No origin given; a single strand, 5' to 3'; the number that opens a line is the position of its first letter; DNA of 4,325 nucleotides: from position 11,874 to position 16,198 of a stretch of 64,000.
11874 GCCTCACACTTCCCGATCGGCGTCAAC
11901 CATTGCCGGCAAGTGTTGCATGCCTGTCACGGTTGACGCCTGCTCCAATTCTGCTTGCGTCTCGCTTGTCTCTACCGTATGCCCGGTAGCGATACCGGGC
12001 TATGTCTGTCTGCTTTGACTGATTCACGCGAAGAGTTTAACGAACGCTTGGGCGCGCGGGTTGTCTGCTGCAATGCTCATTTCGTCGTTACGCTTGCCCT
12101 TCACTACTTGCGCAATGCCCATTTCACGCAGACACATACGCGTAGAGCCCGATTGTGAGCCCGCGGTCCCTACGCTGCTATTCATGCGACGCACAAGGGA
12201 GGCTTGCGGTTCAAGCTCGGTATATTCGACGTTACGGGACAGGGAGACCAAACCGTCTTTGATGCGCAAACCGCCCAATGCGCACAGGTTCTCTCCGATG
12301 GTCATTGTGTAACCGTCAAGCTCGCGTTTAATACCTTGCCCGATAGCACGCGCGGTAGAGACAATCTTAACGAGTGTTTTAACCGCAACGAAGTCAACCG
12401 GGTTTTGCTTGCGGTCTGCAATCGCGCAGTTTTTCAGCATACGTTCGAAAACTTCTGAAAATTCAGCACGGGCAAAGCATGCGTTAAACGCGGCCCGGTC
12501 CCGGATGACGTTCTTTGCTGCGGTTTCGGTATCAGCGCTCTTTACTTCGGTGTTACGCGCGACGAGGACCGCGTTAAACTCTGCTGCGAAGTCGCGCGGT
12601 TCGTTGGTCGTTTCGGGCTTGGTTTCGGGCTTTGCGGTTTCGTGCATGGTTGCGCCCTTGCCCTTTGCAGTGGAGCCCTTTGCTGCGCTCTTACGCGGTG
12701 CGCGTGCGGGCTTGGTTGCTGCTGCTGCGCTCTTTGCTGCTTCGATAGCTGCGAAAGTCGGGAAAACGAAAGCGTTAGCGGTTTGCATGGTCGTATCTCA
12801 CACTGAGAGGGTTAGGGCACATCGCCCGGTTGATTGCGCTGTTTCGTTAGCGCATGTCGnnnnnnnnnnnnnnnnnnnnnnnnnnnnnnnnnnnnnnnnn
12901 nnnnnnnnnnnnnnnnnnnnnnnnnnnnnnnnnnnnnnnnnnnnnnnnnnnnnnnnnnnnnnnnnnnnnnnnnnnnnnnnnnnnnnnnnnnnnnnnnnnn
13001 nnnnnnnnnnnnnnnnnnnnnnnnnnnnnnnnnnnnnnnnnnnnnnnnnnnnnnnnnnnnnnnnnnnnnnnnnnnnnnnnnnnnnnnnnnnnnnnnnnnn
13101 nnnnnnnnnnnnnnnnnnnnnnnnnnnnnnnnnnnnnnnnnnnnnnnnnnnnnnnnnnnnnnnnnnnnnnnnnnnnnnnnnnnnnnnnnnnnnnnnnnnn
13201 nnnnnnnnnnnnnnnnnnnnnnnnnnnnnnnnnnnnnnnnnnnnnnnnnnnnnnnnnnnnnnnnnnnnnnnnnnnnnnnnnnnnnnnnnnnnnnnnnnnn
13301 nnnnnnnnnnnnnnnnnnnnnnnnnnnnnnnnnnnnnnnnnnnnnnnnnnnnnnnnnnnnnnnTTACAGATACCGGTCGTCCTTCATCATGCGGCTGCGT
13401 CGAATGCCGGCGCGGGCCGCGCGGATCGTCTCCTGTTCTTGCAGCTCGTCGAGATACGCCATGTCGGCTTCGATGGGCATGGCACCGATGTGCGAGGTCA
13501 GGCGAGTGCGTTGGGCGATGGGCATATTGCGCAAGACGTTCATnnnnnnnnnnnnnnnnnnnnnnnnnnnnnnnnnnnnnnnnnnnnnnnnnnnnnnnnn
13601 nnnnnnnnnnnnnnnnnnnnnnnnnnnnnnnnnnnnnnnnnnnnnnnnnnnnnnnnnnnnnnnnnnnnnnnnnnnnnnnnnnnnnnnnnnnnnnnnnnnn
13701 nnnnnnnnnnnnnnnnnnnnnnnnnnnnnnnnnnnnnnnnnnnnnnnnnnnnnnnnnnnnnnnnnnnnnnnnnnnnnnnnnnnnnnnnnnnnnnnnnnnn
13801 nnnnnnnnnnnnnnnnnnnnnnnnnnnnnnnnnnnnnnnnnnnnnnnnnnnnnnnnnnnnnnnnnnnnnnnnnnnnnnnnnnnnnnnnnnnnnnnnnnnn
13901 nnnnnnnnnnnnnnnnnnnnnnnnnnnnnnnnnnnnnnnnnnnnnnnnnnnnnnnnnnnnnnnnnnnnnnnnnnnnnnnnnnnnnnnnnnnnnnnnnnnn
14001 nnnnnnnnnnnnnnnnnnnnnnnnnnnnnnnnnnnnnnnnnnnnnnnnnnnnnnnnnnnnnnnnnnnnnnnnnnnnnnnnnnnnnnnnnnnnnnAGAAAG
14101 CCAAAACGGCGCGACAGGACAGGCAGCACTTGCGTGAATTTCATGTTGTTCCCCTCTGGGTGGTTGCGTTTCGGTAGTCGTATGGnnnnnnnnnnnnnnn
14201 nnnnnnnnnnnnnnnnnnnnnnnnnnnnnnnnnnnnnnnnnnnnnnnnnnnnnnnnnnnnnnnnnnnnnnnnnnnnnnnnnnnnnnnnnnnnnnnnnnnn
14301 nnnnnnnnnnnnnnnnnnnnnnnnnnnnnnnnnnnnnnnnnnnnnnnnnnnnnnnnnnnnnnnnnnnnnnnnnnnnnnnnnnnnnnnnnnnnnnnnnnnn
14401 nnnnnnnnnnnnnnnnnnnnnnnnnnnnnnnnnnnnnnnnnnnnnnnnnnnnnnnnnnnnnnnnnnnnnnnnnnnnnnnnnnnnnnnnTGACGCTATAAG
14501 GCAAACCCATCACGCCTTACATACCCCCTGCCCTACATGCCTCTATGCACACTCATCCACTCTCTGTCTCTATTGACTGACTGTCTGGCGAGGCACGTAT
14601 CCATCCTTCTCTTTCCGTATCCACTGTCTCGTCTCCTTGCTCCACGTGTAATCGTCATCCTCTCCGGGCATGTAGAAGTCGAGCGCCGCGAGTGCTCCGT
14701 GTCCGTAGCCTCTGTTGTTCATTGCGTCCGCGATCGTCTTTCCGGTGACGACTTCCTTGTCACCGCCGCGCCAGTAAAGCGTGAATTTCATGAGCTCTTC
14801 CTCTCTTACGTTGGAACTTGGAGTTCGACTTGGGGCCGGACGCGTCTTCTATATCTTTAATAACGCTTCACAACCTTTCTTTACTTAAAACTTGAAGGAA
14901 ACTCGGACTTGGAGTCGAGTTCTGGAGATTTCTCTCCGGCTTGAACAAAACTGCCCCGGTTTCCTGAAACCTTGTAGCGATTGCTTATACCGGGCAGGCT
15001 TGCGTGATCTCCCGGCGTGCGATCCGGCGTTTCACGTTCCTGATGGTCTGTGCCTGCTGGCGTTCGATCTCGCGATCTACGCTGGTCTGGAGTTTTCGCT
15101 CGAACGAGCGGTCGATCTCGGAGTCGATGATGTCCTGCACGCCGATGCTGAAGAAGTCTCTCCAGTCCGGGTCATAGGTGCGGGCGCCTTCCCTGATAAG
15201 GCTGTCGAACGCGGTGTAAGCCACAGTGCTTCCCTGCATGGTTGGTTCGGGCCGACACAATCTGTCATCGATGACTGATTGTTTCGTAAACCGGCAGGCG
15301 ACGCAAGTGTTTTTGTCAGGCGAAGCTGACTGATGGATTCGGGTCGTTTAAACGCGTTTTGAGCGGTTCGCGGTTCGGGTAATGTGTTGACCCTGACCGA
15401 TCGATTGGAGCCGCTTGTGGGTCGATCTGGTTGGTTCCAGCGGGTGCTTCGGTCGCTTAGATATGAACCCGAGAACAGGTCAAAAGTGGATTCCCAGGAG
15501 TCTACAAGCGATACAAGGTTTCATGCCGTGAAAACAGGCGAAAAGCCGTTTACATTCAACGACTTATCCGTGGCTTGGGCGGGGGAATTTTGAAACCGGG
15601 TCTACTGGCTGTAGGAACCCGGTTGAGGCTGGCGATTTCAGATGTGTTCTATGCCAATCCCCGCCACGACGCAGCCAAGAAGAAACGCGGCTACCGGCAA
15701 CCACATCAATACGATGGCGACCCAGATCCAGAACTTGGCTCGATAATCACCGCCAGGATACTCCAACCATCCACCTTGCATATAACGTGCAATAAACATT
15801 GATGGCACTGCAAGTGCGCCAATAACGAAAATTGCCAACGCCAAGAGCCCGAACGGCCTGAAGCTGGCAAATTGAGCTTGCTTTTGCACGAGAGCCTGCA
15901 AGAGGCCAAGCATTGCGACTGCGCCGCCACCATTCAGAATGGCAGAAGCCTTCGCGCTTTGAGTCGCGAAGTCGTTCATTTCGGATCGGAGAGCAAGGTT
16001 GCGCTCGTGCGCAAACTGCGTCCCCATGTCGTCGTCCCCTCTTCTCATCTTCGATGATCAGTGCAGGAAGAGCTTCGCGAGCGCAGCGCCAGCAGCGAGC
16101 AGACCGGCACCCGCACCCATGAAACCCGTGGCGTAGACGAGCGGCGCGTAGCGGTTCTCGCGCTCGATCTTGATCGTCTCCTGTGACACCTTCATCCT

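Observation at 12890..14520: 1.6 kb gene-poor region with four iteron-like about 35 bp direct repeats and multiple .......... boxes; candidate replication origin or regulatory hub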

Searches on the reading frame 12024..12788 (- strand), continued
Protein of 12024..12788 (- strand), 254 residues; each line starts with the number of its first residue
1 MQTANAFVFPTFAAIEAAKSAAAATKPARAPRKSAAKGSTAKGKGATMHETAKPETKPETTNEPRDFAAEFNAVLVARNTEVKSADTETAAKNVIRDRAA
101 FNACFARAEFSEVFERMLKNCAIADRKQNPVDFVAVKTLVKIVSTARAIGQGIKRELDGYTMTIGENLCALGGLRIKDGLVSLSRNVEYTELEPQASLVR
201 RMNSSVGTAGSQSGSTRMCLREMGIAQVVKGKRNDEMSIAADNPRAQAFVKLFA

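Call 94: predict_structure(alignment_id=A9)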
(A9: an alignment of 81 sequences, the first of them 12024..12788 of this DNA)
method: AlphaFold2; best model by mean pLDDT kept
length: 254 residues; sequences in the alignment: 81
mean_pLDDT: 89.6   pTM: 0.77
mean pLDDT of the five models: 89.6, 89.3, 88.6, 88.6, 88.3
residues with pLDDT >= 90: 192; 70-90: 19; 50-70: 39; < 50: 4
segments of 3 or more residues with pLDDT < 50: none
pLDDT, mean of each block of 10 residues (from residue 1): 61 70 63 59 55 75 94 98 98 98 98 98 98 98 99 98 98 97 97 96 97 98 98 96 98 97
secondary structure, 60 per line:
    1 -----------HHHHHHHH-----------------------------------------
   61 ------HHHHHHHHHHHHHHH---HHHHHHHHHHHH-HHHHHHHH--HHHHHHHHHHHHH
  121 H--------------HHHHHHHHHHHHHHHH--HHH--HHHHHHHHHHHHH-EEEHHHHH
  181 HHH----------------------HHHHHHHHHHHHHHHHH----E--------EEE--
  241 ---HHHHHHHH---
elements in order: H12-19 H67-81 H85-96 H98-105 H108-121 H136-151 H159-171 E173-175 H176-183 H206-222 E236-238 H244-251

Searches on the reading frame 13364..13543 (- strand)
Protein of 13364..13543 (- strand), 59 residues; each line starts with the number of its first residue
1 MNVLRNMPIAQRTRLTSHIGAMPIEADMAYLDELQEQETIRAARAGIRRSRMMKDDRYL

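Call 7: search_protein_families(library=pfam, proteins=[window:13364-13543:-], max_evalue=0.1)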
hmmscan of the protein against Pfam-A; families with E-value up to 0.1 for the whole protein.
window:13364-13543:- (59 aa): 0 families

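Call 8: search_protein_families(library=phrogs, proteins=[window:13364-13543:-], max_evalue=0.1)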
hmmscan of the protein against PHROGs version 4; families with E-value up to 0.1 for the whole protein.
window:13364-13543:- (59 aa): 1 family
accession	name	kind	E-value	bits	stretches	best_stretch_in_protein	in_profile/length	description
phrog_34248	-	unknown function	0.018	16.3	1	10-51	41-82/104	-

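Call 42: search_protein_families(library=ncbifam, proteins=[window:13364-13543:-], max_evalue=0.1)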
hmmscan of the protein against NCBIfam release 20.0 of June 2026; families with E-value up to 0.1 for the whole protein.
window:13364-13543:- (59 aa): 0 families

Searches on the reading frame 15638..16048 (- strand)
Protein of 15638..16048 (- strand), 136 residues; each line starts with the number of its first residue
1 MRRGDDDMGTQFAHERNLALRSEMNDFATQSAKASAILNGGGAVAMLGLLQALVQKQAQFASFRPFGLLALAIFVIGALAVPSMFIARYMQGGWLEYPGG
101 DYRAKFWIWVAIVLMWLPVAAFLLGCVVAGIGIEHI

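Call 7: search_protein_families(library=pfam, proteins=[window:15638-16048:-], max_evalue=0.1)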
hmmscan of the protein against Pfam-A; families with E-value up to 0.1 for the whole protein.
window:15638-16048:- (136 aa): 1 family
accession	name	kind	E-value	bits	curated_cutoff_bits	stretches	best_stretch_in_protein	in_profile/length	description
PF20337.3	DUF6632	-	0.052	14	27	1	65-124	3-60/137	Family of unknown function (DUF6632)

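Call 8: search_protein_families(library=phrogs, proteins=[window:15638-16048:-], max_evalue=0.1)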
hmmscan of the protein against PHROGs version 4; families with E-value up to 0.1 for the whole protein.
window:15638-16048:- (136 aa): 0 families
